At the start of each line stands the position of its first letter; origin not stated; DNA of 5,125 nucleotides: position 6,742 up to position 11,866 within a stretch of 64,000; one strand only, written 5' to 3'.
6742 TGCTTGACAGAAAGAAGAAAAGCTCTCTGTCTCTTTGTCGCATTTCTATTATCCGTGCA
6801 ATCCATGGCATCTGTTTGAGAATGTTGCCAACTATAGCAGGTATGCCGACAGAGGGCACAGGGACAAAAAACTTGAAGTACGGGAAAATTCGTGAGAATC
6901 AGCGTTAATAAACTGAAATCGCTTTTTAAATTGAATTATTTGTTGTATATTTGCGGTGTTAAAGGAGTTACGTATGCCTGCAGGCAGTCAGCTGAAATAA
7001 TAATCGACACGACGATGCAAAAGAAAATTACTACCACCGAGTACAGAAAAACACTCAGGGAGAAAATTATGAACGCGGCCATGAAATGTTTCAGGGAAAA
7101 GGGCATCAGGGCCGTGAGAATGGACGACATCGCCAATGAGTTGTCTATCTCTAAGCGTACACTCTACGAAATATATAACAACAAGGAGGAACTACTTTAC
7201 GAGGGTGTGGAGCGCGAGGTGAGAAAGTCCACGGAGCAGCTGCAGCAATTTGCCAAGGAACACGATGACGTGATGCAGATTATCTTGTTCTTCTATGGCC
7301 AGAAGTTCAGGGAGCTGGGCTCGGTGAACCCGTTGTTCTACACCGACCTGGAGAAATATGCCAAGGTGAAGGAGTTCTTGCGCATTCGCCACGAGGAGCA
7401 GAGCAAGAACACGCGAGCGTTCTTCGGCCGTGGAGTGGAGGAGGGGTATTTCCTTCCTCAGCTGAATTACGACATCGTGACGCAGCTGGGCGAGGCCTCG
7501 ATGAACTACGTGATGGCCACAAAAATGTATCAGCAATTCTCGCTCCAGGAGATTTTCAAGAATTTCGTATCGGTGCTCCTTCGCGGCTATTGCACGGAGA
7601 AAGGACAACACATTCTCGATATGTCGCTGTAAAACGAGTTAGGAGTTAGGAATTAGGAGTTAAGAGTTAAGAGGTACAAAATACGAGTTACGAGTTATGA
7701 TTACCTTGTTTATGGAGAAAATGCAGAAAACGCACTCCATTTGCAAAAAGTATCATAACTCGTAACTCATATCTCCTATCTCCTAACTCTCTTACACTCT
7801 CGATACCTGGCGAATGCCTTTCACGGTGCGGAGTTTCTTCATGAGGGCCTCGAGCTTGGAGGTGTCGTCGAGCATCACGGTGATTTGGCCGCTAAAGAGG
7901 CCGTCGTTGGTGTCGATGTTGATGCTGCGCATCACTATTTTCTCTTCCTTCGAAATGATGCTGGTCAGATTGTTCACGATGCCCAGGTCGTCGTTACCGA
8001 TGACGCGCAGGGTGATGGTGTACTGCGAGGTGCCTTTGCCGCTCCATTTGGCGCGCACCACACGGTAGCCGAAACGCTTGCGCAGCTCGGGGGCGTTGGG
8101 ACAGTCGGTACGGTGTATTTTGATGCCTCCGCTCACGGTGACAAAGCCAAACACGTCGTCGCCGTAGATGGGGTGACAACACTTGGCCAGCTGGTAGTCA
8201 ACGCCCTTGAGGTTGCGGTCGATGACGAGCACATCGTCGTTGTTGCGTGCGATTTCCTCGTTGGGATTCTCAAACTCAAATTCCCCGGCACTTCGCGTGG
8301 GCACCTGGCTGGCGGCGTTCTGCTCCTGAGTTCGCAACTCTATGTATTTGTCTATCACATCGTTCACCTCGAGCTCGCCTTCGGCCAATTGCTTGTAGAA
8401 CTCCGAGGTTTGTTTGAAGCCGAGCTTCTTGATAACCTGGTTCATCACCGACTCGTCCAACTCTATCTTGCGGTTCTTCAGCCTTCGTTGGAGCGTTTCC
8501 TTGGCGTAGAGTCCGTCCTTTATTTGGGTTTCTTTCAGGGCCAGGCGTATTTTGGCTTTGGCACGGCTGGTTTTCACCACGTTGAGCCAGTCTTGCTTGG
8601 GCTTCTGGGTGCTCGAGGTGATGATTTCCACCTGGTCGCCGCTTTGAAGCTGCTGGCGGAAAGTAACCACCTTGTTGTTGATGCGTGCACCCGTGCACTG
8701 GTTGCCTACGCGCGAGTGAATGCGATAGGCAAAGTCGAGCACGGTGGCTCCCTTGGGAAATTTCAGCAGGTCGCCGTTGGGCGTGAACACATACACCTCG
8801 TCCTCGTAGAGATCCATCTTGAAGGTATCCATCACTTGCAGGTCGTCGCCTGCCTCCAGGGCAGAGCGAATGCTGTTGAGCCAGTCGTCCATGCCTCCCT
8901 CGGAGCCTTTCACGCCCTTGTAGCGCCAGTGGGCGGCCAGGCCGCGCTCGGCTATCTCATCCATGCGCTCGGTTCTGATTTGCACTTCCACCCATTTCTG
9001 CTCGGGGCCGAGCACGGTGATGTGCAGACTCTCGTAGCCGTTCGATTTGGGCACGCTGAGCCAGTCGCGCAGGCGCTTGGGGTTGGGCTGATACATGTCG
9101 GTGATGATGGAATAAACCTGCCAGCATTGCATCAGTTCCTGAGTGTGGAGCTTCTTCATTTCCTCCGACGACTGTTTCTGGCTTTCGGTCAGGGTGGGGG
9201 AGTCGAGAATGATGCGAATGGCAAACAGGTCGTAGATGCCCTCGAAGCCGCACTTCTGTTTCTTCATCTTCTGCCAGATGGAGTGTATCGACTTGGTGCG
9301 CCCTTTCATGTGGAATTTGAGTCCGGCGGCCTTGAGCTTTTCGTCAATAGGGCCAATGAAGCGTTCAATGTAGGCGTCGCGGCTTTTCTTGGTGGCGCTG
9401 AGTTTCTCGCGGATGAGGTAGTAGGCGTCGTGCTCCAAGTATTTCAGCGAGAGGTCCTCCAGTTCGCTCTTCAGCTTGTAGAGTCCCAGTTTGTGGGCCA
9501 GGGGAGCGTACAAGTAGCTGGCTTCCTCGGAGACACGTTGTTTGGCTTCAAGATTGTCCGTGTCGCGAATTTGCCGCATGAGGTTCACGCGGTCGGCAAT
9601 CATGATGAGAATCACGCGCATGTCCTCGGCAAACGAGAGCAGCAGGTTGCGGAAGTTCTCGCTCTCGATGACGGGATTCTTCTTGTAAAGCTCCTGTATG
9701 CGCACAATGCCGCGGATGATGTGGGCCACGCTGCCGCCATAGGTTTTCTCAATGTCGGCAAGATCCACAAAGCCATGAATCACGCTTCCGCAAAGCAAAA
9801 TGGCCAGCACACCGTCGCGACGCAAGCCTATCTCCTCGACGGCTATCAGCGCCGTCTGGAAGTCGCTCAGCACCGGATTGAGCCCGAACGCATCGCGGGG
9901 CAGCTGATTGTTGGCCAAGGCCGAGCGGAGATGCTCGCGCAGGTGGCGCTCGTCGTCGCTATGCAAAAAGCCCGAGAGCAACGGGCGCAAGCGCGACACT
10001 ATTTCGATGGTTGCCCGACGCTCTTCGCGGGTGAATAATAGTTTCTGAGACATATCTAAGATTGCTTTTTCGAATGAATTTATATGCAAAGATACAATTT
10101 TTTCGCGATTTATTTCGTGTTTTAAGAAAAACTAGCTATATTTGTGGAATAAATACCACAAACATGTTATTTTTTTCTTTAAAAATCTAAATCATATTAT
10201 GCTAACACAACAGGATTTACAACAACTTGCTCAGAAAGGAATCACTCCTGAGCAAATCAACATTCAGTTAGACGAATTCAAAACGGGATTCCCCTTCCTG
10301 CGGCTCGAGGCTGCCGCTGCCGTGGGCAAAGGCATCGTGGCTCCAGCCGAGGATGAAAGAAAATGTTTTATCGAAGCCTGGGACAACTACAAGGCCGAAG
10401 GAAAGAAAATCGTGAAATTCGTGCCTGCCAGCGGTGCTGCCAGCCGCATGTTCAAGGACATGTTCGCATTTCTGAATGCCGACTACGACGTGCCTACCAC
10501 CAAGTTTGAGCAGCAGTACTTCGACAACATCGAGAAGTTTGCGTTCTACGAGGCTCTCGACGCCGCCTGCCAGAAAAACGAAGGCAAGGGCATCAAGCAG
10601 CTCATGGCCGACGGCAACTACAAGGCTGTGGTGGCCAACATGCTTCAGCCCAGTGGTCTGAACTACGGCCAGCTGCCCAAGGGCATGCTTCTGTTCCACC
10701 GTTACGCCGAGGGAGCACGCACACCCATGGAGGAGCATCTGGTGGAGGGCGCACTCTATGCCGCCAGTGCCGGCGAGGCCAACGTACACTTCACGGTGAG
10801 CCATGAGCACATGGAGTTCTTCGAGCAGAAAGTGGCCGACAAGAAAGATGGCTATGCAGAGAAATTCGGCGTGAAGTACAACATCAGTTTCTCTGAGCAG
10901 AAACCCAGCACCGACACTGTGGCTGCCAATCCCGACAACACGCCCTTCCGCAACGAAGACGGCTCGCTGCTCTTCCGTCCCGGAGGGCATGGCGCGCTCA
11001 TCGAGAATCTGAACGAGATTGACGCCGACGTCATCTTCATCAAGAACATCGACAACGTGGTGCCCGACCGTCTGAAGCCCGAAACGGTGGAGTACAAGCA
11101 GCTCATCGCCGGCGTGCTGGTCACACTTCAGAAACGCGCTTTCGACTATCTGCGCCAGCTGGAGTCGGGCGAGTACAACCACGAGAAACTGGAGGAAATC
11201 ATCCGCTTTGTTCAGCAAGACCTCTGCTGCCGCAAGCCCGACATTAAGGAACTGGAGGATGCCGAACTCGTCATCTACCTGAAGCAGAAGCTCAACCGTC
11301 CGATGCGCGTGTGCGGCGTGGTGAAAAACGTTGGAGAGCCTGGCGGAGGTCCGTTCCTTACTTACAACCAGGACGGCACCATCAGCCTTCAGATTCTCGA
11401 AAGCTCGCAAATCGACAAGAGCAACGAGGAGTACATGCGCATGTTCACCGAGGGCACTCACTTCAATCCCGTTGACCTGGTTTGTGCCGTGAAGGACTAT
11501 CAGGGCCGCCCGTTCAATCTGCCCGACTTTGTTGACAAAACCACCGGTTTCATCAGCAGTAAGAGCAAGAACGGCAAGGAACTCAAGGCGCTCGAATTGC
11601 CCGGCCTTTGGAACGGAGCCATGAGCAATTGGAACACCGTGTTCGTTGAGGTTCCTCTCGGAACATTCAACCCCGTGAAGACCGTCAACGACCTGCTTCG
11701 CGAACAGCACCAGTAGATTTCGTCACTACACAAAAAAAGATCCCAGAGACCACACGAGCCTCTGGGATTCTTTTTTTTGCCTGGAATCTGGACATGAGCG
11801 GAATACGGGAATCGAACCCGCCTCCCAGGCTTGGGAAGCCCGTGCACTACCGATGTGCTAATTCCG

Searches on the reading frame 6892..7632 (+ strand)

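Call 49: search_protein_families(library=pfam, proteins=[window:6892-7632:+], max_evalue=0.001)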
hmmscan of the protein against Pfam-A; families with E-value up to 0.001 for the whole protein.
window:6892-7632:+ (246 aa): 1 family
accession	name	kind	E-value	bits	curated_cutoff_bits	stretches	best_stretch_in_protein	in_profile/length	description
PF00440.29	TetR_N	-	3.6e-12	46.3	24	1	59-102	1-44/47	Bacterial regulatory proteins, tetR family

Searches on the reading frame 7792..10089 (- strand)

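Call 49: search_protein_families(library=pfam, proteins=[window:7792-10089:-], max_evalue=0.001)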
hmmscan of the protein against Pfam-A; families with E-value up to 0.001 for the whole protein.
window:7792-10089:- (765 aa): 5 families
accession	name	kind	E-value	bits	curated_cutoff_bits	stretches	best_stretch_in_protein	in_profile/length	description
PF04607.23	RelA_SpoT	-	1.9e-34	118.8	27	1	263-392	1-110/113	Region found in RelA / SpoT proteins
PF13328.12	HD_4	-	8.2e-22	78.1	27.2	1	72-203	19-155/156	HD domain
PF02824.27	TGS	-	2.1e-20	73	22.2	1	432-491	1-60/60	TGS domain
PF13291.12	ACT_4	-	2.1e-17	64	27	1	688-764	3-80/80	ACT domain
PF19296.4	RelA_AH_RIS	-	8.9e-08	32.9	23.8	1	503-663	2-172/185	RelA/SpoT, AH and RIS domains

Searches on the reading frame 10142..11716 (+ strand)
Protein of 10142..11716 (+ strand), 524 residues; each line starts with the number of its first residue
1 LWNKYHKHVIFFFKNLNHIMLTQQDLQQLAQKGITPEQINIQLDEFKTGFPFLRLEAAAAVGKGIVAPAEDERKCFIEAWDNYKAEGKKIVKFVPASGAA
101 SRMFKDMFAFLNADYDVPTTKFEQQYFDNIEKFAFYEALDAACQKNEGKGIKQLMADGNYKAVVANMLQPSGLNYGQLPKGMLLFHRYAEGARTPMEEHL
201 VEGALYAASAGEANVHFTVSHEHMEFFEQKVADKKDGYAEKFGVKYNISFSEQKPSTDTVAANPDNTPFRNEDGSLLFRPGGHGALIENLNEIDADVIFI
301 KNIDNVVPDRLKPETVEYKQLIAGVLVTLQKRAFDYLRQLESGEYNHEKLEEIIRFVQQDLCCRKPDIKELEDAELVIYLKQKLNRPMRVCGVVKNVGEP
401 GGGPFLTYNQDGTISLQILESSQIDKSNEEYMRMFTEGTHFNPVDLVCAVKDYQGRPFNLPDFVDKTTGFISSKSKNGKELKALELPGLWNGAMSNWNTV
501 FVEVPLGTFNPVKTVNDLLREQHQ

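Call 49: search_protein_families(library=pfam, proteins=[window:10142-11716:+], max_evalue=0.001)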
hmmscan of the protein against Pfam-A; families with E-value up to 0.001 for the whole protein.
window:10142-11716:+ (524 aa): 1 family
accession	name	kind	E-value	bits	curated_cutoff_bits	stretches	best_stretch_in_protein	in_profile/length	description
PF14134.11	DUF4301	-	1.4e-244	813.1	27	1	22-524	1-507/507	Domain of unknown function (DUF4301)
